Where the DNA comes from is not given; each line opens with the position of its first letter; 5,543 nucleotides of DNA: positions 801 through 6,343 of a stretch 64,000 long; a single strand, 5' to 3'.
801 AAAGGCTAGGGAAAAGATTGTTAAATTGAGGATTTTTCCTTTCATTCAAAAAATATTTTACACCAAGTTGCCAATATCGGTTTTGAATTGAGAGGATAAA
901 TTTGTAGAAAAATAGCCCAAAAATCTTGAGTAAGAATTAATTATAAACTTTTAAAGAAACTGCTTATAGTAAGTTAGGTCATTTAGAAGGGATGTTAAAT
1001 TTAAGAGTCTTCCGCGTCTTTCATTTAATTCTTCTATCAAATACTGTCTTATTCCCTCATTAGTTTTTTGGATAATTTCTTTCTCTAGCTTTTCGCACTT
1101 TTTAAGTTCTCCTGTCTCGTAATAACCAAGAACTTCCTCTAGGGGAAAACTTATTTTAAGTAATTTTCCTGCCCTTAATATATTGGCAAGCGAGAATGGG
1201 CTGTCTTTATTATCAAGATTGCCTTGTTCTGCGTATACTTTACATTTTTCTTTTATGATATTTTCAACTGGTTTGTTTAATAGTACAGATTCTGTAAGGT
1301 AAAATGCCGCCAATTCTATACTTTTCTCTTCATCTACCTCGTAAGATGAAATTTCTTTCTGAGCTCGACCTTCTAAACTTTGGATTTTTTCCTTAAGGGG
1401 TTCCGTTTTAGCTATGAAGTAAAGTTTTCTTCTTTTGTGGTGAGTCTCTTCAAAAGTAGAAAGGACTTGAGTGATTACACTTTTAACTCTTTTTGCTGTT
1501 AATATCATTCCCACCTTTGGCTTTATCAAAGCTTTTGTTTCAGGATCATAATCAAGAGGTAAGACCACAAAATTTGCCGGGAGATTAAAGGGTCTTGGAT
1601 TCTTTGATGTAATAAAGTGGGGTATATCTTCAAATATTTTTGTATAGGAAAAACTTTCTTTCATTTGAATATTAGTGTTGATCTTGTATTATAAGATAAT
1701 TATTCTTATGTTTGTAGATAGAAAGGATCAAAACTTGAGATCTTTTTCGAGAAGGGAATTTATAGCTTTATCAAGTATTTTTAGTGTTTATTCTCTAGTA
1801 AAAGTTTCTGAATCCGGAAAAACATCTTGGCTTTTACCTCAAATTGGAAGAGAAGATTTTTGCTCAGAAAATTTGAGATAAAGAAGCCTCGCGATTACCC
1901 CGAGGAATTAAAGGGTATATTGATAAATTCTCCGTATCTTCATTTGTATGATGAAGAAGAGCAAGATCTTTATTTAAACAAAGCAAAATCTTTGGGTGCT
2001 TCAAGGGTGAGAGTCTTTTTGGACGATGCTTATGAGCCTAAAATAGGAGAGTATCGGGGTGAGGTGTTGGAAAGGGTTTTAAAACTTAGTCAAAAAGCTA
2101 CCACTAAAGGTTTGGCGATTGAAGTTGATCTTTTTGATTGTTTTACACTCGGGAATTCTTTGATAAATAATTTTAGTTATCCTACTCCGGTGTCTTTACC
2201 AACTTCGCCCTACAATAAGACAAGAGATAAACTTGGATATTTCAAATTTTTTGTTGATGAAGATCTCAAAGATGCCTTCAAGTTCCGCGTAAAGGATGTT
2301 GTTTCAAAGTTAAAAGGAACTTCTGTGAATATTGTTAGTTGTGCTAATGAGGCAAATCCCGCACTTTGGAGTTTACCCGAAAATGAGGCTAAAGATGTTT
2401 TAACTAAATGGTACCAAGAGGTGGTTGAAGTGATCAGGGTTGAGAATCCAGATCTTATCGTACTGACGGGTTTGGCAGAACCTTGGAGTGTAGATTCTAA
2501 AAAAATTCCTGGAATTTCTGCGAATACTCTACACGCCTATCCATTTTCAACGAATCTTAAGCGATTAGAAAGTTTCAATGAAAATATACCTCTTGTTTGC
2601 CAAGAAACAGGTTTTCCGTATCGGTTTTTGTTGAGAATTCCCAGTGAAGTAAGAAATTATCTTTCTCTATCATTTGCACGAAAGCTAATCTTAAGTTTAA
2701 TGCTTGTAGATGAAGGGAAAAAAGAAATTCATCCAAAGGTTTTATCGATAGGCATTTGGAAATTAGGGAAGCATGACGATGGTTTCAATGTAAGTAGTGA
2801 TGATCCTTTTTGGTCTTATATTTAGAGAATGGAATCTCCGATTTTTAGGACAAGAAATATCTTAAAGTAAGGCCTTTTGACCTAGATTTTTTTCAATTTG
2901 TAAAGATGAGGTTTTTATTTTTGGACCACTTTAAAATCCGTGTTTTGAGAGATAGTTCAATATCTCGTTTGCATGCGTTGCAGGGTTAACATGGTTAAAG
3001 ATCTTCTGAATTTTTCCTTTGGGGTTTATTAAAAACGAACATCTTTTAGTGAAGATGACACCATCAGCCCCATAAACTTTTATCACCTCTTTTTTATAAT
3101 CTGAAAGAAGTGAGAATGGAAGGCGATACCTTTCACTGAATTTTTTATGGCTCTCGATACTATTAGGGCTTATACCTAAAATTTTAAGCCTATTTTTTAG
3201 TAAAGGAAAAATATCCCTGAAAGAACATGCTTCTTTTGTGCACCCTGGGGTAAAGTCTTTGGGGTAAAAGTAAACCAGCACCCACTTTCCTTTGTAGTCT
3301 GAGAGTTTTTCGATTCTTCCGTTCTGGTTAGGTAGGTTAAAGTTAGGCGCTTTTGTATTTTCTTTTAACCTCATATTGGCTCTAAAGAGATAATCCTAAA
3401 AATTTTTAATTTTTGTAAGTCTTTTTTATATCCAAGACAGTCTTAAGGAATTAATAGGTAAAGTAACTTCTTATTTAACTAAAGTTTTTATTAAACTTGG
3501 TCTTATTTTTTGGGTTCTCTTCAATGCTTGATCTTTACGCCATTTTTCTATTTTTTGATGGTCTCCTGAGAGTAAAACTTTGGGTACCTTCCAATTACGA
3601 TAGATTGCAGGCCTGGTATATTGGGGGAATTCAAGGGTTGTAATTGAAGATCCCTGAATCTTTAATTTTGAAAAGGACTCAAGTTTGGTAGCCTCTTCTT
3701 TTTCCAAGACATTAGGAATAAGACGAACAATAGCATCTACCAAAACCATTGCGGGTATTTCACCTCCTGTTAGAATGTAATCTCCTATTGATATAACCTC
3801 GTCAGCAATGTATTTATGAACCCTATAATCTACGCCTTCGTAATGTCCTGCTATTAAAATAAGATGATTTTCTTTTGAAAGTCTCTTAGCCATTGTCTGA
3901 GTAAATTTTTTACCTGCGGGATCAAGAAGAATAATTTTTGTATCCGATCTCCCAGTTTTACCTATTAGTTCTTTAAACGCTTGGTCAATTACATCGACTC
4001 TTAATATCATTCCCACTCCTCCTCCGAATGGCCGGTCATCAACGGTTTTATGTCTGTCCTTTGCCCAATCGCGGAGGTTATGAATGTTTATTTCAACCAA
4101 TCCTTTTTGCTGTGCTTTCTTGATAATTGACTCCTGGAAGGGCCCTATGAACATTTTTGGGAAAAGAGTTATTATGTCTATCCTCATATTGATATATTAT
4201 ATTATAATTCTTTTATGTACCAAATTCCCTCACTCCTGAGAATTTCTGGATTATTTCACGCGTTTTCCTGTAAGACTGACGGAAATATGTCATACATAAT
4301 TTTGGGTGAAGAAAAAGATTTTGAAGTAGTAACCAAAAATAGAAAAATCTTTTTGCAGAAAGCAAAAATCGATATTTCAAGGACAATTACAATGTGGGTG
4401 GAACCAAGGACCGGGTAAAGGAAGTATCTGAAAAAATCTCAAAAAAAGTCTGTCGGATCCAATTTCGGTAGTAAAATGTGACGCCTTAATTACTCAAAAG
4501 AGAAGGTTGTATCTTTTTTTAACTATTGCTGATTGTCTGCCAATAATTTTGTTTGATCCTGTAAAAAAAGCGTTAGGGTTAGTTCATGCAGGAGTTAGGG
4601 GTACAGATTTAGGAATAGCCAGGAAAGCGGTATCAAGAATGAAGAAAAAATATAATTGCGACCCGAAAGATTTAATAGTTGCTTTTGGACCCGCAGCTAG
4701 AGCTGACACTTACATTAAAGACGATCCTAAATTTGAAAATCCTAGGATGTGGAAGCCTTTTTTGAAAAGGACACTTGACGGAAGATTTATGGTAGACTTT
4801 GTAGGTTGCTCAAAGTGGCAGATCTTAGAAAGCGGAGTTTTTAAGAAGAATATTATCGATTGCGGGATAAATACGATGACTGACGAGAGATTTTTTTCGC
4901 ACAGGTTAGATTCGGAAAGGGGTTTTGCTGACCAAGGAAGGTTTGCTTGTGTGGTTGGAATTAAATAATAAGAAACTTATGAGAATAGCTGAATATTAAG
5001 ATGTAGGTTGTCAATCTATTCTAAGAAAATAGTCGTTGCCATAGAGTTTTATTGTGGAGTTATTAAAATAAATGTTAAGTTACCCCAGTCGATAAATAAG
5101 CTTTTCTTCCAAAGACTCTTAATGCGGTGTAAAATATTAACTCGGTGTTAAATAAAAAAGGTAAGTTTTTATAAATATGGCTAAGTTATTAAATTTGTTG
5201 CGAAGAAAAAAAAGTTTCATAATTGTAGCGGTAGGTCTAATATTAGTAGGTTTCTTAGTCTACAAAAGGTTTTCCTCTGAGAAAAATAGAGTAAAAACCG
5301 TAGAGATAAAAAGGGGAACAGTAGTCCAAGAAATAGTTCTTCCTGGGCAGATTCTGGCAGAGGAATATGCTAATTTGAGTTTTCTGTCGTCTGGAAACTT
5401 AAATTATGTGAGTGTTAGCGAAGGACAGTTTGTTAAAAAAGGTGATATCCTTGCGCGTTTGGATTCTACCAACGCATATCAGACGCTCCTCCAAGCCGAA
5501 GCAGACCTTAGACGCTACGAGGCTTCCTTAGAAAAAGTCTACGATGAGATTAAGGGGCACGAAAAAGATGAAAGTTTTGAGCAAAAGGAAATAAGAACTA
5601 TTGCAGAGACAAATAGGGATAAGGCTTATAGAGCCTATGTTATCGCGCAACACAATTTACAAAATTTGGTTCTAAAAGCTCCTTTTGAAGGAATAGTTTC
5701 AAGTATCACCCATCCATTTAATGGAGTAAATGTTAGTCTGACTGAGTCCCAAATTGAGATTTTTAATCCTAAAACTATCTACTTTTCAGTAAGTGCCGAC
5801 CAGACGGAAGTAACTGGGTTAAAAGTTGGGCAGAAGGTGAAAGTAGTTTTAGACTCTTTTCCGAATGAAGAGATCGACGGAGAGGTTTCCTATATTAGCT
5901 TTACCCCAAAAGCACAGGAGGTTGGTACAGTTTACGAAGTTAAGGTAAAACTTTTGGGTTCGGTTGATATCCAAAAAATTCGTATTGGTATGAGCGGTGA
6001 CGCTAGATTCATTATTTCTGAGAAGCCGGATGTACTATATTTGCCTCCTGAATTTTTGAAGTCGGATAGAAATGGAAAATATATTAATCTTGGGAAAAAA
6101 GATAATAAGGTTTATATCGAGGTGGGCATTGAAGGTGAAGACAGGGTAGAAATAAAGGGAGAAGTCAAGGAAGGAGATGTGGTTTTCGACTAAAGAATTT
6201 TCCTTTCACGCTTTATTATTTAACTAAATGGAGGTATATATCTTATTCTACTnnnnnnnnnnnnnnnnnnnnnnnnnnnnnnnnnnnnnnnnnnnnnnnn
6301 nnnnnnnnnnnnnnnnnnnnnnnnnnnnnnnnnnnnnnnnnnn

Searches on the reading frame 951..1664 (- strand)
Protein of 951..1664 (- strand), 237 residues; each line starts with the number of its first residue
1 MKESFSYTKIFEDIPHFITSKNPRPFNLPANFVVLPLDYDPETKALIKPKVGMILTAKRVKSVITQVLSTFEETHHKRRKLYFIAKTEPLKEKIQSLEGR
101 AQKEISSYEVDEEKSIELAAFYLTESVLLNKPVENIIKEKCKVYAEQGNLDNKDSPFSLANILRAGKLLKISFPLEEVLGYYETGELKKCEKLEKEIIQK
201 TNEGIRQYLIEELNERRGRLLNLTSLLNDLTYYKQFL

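Call 6: search_protein_families(library=pfam, proteins=[window:951-1664:-], max_evalue=0.01)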
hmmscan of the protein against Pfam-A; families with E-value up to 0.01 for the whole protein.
window:951-1664:- (237 aa): 1 family
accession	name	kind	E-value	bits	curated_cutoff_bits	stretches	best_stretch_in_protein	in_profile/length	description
PF25240.1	PUB2_N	-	0.0056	17.1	29.5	0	60-97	68-105/140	PUB2-like, N-terminal domain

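Call 9: find_encoding_contigs(protein=window:951-1664:-, flank=10000, max_places=4)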
Protein window:951-1664:- (237 aa): 2 contigs read that carry it; 1 place shown.
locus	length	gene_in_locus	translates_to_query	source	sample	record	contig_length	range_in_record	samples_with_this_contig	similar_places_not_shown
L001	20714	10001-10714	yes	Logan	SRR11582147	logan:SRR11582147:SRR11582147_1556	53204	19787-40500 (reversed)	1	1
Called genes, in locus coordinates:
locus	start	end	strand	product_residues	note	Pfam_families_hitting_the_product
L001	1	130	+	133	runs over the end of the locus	PF12172:zf-ChsH2, PF01796:OB_ChsH2_C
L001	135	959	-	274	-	-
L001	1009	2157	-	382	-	PF00535:Glycos_transf_2, PF04138:GtrA_DPMS_TM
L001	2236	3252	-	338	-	PF01300:Sua5_yciO_yrdC, PF03481:Sua5_C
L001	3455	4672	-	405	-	PF12704:MacB_PCD, PF02687:FtsX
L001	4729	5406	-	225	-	PF00005:ABC_tran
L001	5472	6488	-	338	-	PF25973:BSH_CzcB (faint), PF25940:LcnD_C, PF25990:Beta-barrel_YknX (weak)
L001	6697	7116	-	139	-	PF02578:Cu-oxidase_4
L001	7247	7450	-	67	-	-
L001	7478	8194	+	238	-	PF01746:tRNA_m1G_MT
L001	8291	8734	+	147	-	PF08534:Redoxin, PF00578:AhpC-TSA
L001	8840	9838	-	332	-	-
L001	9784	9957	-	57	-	-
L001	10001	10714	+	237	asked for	-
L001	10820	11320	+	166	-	-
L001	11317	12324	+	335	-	PF09587:PGA_cap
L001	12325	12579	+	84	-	-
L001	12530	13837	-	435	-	-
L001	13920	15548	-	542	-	-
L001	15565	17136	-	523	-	-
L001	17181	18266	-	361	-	PF13480:Acetyltransf_6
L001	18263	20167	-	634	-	PF13439:Glyco_transf_4, PF20706:GT4-conflict, PF00534:Glycos_transf_1, PF13692:Glyco_trans_1_4, PF02585:PIG-L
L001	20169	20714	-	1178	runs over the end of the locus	PF00535:Glycos_transf_2, PF13641:Glyco_tranf_2_3, PF13632:Glyco_trans_2_3, PF13439:Glyco_transf_4, PF13579:Glyco_trans_4_4, PF20706:GT4-conflict, PF00534:Glycos_transf_1, PF13692:Glyco_trans_1_4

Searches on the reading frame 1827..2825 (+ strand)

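Call 6: search_protein_families(library=pfam, proteins=[window:1827-2825:+], max_evalue=0.01)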
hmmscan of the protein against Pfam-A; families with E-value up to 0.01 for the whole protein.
window:1827-2825:+ (332 aa): 1 family
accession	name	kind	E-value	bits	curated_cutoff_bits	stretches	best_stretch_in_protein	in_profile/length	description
PF00150.24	Cellulase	-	0.00079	19.4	23.5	1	43-239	20-196/272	Cellulase (glycosyl hydrolase family 5)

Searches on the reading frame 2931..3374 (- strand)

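Call 7: search_protein_families(library=pfam, proteins=[window:2931-3374:-], max_evalue=0.01)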
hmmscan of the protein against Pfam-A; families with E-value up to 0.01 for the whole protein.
window:2931-3374:- (147 aa): 2 families
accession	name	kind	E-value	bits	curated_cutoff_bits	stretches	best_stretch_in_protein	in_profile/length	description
PF00578.27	AhpC-TSA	-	1e-36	126.1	26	1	7-124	3-123/124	AhpC/TSA family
PF08534.16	Redoxin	-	1.4e-18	67.5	26.6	1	4-133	1-139/148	Redoxin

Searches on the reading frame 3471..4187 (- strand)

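Call 7: search_protein_families(library=pfam, proteins=[window:3471-4187:-], max_evalue=0.01)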
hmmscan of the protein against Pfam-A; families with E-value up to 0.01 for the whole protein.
window:3471-4187:- (238 aa): 2 families
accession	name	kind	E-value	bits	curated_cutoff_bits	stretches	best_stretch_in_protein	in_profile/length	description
PF01746.26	tRNA_m1G_MT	-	1.7e-56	191.5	27.3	1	23-230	2-195/195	tRNA (Guanine-1)-methyltransferase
PF14419.11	SPOUT_MTase_2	-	0.0004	20.2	28.4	1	63-155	76-169/173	AF2226-like SPOUT RNA Methylase fused to THUMP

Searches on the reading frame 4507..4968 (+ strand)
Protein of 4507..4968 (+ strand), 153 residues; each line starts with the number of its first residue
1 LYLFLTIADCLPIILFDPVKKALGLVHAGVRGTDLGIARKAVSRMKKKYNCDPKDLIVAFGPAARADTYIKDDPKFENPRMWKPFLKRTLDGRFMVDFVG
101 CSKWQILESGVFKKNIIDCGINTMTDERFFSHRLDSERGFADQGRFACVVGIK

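Call 7: search_protein_families(library=pfam, proteins=[window:4507-4968:+], max_evalue=0.01)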
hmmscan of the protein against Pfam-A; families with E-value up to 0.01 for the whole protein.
window:4507-4968:+ (153 aa): 1 family
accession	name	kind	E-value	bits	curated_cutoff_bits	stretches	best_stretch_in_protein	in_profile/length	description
PF02578.20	Cu-oxidase_4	-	2.2e-31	109.5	22.9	1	3-150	90-237/238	Multi-copper polyphenol oxidoreductase laccase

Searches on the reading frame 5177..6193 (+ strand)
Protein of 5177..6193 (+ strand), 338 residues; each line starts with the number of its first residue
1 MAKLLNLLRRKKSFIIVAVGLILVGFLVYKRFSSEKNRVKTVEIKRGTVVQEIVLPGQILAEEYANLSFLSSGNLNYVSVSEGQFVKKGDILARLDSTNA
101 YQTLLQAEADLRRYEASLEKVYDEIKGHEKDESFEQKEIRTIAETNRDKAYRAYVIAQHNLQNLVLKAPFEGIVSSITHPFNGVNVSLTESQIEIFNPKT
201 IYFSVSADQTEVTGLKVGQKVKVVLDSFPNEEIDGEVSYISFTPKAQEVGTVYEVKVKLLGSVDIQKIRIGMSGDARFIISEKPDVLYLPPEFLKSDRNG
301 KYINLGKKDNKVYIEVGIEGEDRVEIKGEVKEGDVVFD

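Call 7: search_protein_families(library=pfam, proteins=[window:5177-6193:+], max_evalue=0.01)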
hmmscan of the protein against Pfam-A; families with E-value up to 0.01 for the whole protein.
window:5177-6193:+ (338 aa): 6 families
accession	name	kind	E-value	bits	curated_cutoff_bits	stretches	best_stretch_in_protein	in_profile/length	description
PF13437.12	HlyD_3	-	1.7e-14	54.9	22.2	1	165-260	1-94/106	HlyD family secretion protein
PF16576.10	HlyD_D23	-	8.9e-12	45.2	30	1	52-241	5-185/214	Barrel-sandwich domain of CusB or HlyD membrane-fusion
PF12700.13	HlyD_2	-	9.1e-07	28.4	25.1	1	9-123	9-119/416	HlyD family secretion protein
PF13533.13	Biotin_lipoyl_2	-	1.8e-06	28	29.8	1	66-96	2-32/32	Biotin-lipoyl like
PF11518.13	DUF3221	-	0.00043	21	26.4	1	187-226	25-62/82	Protein of unknown function (DUF3221)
PF01551.29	Peptidase_M23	-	0.0011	19.5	28.7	1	71-103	48-81/96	Peptidase family M23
